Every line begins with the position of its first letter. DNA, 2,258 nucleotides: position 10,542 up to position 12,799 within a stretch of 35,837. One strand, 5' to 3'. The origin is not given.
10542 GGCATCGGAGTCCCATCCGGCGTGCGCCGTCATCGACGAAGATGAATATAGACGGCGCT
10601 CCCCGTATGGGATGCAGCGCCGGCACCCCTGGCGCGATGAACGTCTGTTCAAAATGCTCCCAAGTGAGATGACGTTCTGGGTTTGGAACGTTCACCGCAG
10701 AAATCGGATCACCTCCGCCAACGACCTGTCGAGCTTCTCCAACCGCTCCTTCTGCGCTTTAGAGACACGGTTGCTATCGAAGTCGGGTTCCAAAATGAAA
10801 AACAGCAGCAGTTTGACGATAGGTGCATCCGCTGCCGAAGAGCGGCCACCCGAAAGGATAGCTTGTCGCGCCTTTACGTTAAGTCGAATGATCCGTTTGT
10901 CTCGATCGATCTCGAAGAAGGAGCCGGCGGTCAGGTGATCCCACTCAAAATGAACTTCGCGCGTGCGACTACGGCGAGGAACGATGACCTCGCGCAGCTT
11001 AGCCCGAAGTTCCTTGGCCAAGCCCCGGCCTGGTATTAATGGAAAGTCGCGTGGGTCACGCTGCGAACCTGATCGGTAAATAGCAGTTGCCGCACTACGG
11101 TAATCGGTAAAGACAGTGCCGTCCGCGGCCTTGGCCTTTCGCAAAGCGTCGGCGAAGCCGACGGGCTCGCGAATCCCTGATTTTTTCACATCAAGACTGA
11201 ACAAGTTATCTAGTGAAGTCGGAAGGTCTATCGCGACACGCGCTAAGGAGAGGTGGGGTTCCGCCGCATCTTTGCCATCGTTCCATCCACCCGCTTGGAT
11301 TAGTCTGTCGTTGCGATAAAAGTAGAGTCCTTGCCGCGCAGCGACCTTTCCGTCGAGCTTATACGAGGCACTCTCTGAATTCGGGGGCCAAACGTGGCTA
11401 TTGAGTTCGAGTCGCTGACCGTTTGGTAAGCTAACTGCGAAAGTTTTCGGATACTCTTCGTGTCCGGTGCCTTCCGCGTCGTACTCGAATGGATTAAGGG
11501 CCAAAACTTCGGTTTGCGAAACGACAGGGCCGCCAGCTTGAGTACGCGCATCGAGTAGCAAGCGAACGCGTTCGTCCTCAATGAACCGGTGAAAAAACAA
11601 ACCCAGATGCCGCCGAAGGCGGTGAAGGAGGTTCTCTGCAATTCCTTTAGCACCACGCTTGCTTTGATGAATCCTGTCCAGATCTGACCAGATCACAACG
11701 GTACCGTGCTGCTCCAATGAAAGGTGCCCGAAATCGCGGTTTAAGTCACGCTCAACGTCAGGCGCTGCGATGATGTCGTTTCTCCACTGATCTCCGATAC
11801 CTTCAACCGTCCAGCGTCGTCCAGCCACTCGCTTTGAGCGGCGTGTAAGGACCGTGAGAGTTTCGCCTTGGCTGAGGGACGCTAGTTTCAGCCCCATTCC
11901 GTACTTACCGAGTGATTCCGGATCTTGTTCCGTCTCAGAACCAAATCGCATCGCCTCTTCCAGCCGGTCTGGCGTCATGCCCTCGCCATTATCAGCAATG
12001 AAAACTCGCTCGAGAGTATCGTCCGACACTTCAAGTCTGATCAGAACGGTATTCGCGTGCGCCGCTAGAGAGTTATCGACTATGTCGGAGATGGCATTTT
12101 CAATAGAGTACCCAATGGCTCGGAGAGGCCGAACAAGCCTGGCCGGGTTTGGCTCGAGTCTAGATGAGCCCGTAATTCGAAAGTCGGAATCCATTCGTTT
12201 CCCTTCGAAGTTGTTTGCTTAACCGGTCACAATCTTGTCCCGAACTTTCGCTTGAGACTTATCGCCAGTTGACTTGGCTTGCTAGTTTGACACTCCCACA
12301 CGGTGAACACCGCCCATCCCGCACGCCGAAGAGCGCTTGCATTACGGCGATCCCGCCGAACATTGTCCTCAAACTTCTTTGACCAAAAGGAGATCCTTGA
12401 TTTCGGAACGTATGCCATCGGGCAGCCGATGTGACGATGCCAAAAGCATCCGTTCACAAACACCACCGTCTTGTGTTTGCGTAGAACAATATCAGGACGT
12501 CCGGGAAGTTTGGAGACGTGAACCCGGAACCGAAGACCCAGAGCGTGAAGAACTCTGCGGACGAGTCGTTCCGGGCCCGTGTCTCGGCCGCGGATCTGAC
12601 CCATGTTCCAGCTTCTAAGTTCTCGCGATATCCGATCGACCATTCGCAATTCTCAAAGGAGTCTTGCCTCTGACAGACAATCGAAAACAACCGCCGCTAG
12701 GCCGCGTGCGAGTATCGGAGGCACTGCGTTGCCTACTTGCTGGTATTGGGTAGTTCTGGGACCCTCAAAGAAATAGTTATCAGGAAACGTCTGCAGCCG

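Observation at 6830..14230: Five-gene Dcm-Vsr-GHKL ATPase-PD-(D/E)xK-Z1 operon: a predicted but uncharacterised restriction/defence system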

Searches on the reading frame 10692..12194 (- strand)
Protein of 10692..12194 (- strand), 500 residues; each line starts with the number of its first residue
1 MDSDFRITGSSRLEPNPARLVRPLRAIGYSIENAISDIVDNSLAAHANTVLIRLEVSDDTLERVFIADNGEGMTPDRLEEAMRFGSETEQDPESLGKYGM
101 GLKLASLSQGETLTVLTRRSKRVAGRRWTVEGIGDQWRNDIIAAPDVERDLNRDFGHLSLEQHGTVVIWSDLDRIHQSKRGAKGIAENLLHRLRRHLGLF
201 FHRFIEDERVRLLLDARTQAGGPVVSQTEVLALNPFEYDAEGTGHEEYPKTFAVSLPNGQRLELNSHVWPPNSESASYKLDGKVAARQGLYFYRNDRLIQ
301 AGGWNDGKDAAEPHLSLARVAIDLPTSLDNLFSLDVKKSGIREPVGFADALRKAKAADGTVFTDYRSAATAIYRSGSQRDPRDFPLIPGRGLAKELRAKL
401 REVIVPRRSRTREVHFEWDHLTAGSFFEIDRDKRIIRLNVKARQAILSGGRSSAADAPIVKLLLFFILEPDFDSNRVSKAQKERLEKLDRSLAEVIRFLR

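Call 3: search_protein_families(library=pfam, proteins=[window:10692-12194:-], max_evalue=0.01)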
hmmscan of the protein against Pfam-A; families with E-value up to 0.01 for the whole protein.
window:10692-12194:- (500 aa): 2 families
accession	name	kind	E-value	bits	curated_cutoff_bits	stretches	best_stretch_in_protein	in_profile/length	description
PF13589.12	HATPase_c_3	-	3.3e-27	95.6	25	1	29-165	1-137/137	Histidine kinase-, DNA gyrase B-, and HSP90-like ATPase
PF02518.31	HATPase_c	-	4.6e-07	30.7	26.4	1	31-106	6-81/111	Histidine kinase-, DNA gyrase B-, and HSP90-like ATPase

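Call 4: search_protein_families(library=padloc, proteins=[window:10692-12194:-], max_evalue=0.01)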
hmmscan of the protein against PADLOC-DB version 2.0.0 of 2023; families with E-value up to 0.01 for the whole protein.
window:10692-12194:- (500 aa): 1 family
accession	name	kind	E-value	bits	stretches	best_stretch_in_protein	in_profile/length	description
PDLC02204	MzaB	-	1.9e-37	126.9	1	13-351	7-342/500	-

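Call 5: search_protein_families(library=ncbifam, proteins=[window:10692-12194:-], max_evalue=0.01)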
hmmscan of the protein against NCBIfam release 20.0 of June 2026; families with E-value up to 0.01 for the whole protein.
window:10692-12194:- (500 aa): 10 families
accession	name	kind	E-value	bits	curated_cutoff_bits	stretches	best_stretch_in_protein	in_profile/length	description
NF041932.1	MzaB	equivalog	8.8e-46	156.2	850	1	22-353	3-331/480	MZA anti-phage system associated ATPase MzaB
NF050001.1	restrict_BbrUII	equivalog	1.9e-07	30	550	1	33-180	23-175/659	BbrUII/HgiDII family restriction enzyme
TIGR00585.2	mutl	equivalog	1.8e-05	23.8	180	1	33-130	23-123/555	DNA mismatch repair endonuclease MutL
NF000951.0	PRK00095.2-1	equivalog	2.6e-05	23.1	391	1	30-142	24-138/559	DNA mismatch repair endonuclease MutL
NF047352.1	P_loop_sacsin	domain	6.2e-05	23.4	50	1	35-103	4-68/80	sacsin N-terminal ATP-binding-like domain-containing protein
NF000949.0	PRK00095.1-2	equivalog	0.00081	18.5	750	1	34-83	30-77/634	DNA mismatch repair endonuclease MutL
NF000953.0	PRK00095.2-4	equivalog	0.0012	17.8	693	1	33-132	25-126/611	DNA mismatch repair endonuclease MutL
NF003218.0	PRK04184.1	equivalog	0.0031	16.1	274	1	32-120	38-140/539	DNA topoisomerase VI subunit B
NF000950.0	PRK00095.1-3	equivalog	0.0037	15.7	756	1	35-83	28-74/641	DNA mismatch repair endonuclease MutL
NF040750.1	tetrathio_HK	equivalog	0.0084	14.6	750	0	31-92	457-517/555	tetrathionate respiration histidine kinase TtrS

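Call 47: search_solved_structures(query=window:10692-12194:-, max_evalue=1)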
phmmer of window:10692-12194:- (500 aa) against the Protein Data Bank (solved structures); distinct sequences matched with E-value up to 1: 15.
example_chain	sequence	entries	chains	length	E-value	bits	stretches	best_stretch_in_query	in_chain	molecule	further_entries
9cdi_A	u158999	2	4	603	4.9e-05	25.5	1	33-120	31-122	ATPase MORC2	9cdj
5of9_A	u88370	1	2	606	5e-05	25.5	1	33-120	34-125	MORC family CW-type zinc finger protein 2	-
5ofa_B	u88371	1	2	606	5e-05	25.5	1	33-120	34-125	MORC family CW-type zinc finger protein 2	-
9cdf_A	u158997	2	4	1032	0.00011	24.4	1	33-120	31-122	ATPase MORC2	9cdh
5ofb_B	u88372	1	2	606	0.00013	24.2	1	33-120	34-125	MORC family CW-type zinc finger protein 2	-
9cdg_A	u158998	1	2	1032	0.00015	24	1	33-120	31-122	ATPase MORC2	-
6o1e_A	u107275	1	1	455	0.00092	21.3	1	33-122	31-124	MORC family CW-type zinc finger protein 3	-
5ix1_A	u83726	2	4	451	0.0011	21.1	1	33-122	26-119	MORC family CW-type zinc finger protein 3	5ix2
7k7t_A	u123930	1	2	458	0.009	18.1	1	13-119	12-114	Isoform 3 of MORC family CW-type zinc finger protein 4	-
6lzk_A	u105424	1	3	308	0.011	17.8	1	25-131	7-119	DNA mismatch repair protein MutL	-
5x9y_C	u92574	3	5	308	0.011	17.8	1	25-131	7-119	DNA mismatch repair protein MutL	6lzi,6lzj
3h4l_A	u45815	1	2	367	0.038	16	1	31-80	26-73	DNA mismatch repair protein PMS1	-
2z6e_A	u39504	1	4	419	0.53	12.2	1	37-88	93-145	Disheveled-associated activator of morphogenesis 1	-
29zv_A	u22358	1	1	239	0.7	11.9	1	248-308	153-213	Fc_ChainA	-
9n2k_A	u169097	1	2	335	0.85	11.6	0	33-88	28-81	DNA mismatch repair protein MutL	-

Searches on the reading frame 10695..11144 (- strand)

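Call 80: search_protein_families(library=pfam, proteins=[window:10695-11144:-], max_evalue=1)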
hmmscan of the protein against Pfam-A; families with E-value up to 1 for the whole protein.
seq(150 aa): 1 family
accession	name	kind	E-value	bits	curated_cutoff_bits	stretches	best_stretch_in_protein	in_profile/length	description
PF24745.1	DUF7693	-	0.16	12.6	27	1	43-93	4-53/99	Domain of unknown function (DUF7693)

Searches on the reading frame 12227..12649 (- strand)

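Call 3: search_protein_families(library=pfam, proteins=[window:12227-12649:-], max_evalue=0.01)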
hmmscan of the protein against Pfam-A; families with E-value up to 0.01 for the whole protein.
window:12227-12649:- (140 aa): 1 family
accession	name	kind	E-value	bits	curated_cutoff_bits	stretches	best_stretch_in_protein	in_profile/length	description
PF03852.21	Vsr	-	7.2e-27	93.5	27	1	5-73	2-70/74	DNA mismatch endonuclease Vsr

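Call 4: search_protein_families(library=padloc, proteins=[window:12227-12649:-], max_evalue=0.01)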
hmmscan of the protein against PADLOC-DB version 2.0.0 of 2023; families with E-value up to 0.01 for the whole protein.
window:12227-12649:- (140 aa): 2 families
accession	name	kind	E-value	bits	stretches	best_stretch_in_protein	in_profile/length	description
PDLC03397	Vsr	-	5.2e-31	105.9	1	4-122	2-119/156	Type II nicking endonuclease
PDLC03678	HEase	-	0.0012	16.5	0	24-73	167-215/266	homing endonuclease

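Call 5: search_protein_families(library=ncbifam, proteins=[window:12227-12649:-], max_evalue=0.01)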
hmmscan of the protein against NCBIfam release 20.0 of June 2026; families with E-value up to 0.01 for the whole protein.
window:12227-12649:- (140 aa): 1 family
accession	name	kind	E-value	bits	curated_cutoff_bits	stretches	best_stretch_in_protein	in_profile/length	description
TIGR00632.1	vsr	subfamily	1.1e-40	138.7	97.85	1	3-121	1-119/119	DNA mismatch endonuclease Vsr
